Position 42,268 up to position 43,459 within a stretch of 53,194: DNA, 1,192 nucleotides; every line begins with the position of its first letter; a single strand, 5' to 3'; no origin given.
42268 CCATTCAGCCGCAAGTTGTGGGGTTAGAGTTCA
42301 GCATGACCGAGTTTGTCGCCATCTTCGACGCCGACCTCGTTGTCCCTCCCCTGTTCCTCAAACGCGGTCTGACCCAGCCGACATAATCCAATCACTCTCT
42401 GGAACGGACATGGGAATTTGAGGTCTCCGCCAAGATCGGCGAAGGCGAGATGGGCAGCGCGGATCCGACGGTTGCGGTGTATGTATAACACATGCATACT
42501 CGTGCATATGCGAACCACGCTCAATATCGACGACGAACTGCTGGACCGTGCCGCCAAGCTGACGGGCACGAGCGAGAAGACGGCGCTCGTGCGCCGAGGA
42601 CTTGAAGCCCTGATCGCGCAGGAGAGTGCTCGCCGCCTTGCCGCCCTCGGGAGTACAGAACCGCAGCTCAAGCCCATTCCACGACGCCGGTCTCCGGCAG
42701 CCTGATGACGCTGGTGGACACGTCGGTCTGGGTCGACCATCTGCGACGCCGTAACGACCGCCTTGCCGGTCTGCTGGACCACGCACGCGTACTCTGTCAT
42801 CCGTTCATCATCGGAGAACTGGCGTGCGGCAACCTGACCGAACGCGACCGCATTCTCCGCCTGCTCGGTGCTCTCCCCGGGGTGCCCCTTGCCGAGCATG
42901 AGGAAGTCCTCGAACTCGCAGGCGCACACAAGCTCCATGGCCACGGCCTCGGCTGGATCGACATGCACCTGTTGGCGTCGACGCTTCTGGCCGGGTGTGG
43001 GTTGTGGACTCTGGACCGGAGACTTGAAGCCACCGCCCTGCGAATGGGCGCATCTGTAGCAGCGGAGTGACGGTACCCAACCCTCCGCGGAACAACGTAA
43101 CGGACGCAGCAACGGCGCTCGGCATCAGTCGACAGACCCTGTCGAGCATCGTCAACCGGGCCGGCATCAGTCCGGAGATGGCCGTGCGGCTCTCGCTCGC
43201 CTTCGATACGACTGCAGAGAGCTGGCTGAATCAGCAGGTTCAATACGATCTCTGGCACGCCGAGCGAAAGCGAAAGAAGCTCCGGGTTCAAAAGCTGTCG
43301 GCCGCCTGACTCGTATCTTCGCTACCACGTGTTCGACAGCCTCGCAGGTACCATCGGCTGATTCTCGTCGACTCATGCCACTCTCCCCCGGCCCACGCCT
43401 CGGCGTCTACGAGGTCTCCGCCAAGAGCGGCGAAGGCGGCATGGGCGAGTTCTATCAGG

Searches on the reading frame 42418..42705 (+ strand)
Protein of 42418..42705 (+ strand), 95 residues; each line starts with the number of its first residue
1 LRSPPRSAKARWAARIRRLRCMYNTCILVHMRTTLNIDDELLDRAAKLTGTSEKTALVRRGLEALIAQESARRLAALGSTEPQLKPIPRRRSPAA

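Call 3: search_protein_families(library=pfam, proteins=[window:42418-42705:+], max_evalue=0.1)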
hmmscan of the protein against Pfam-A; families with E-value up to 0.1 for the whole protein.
window:42418-42705:+ (95 aa): 2 families
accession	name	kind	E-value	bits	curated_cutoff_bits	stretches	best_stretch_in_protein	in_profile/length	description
PF09957.15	VapB_antitoxin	-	6.6e-15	55.2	23.4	1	31-73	1-43/47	Bacterial antitoxin of type II TA system, VapB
PF21028.2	DUF1285_C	-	0.0096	16.6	29.3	1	40-81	35-76/95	Protein of unknown function (DUF1285), C-terminal domain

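Call 4: search_protein_families(library=ncbifam, proteins=[window:42418-42705:+], max_evalue=0.1)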
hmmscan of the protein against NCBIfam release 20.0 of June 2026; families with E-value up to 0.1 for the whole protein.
window:42418-42705:+ (95 aa): 0 families

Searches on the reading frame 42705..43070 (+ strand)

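Call 3: search_protein_families(library=pfam, proteins=[window:42705-43070:+], max_evalue=0.1)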
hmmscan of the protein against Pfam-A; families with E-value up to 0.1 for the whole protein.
window:42705-43070:+ (121 aa): 1 family
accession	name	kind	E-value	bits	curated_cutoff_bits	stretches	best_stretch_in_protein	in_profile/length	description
PF01850.27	PIN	-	1e-09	39.5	23.6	1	3-111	2-118/120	PIN domain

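Call 4: search_protein_families(library=ncbifam, proteins=[window:42705-43070:+], max_evalue=0.1)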
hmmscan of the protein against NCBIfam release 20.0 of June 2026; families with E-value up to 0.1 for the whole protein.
window:42705-43070:+ (121 aa): 2 families
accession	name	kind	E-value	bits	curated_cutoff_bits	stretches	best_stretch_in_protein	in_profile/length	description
NF047959.1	TA_toxin_VapC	equivalog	4.2e-07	30.1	80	1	3-73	2-78/125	type II toxin-antitoxin system VapC family toxin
NF007319.0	PRK09810.1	equivalog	0.071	13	86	0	87-98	8-19/41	lipoprotein antitoxin entericidin A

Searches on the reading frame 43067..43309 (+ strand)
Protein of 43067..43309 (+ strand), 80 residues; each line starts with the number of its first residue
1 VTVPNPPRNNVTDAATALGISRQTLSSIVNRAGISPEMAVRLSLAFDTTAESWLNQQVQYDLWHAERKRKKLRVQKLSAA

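Call 3: search_protein_families(library=pfam, proteins=[window:43067-43309:+], max_evalue=0.1)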
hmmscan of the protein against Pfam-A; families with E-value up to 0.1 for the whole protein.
window:43067-43309:+ (80 aa): 12 families
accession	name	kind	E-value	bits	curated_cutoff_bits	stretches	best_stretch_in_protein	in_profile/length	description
PF01381.28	HTH_3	-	2.4e-06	27.9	23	1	12-51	13-53/55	Helix-turn-helix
PF02954.25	HTH_8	-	0.00074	19.6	22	1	8-25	18-35/42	Bacterial regulatory protein, Fis family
PF12802.13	MarR_2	-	0.0014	19.2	27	1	5-31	17-43/61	MarR family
PF13384.12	HTH_23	-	0.0027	17.9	24.6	1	10-31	19-40/50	Homeodomain-like domain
PF13518.12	HTH_28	-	0.0032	17.9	25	1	9-31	13-35/52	Helix-turn-helix domain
PF07022.19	Phage_CI_repr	-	0.011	16.4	22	1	15-48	19-52/65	Bacteriophage CI repressor helix-turn-helix domain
PF04967.18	HTH_10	-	0.029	14.6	23.1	1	8-32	23-47/53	HTH DNA binding domain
PF12728.13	HTH_17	-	0.035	14.8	27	1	11-34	4-27/51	Helix-turn-helix domain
PF07453.19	NUMOD1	-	0.043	14.5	22.8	1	10-26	18-34/37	NUMOD1 domain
PF15943.11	YdaS_toxin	-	0.046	14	30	1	15-43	15-44/65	Bacterial toxin YdaS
PF02042.20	RWP-RK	-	0.063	13.6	29.3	0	11-35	15-39/49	RWP-RK domain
PF13556.12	HTH_30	-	0.07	13.4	27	0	10-26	14-30/59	PucR C-terminal helix-turn-helix domain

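Call 4: search_protein_families(library=ncbifam, proteins=[window:43067-43309:+], max_evalue=0.1)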
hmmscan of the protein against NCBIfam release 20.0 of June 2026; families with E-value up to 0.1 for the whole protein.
window:43067-43309:+ (80 aa): 1 family
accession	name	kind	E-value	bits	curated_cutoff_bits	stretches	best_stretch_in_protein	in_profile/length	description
TIGR02607.1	antidote_HigA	equivalog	1.7e-19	69.4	47.7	1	11-67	23-80/81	HigA family addiction module antitoxin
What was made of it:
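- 43067..43309 (+): N-terminally truncated fragment of a second, different HigA-family gene (HigA'). Its ORF overlaps the vapC stop codon. TIGR02607 69.4 bits, profile positions 23-80 of 81 only (call 4).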
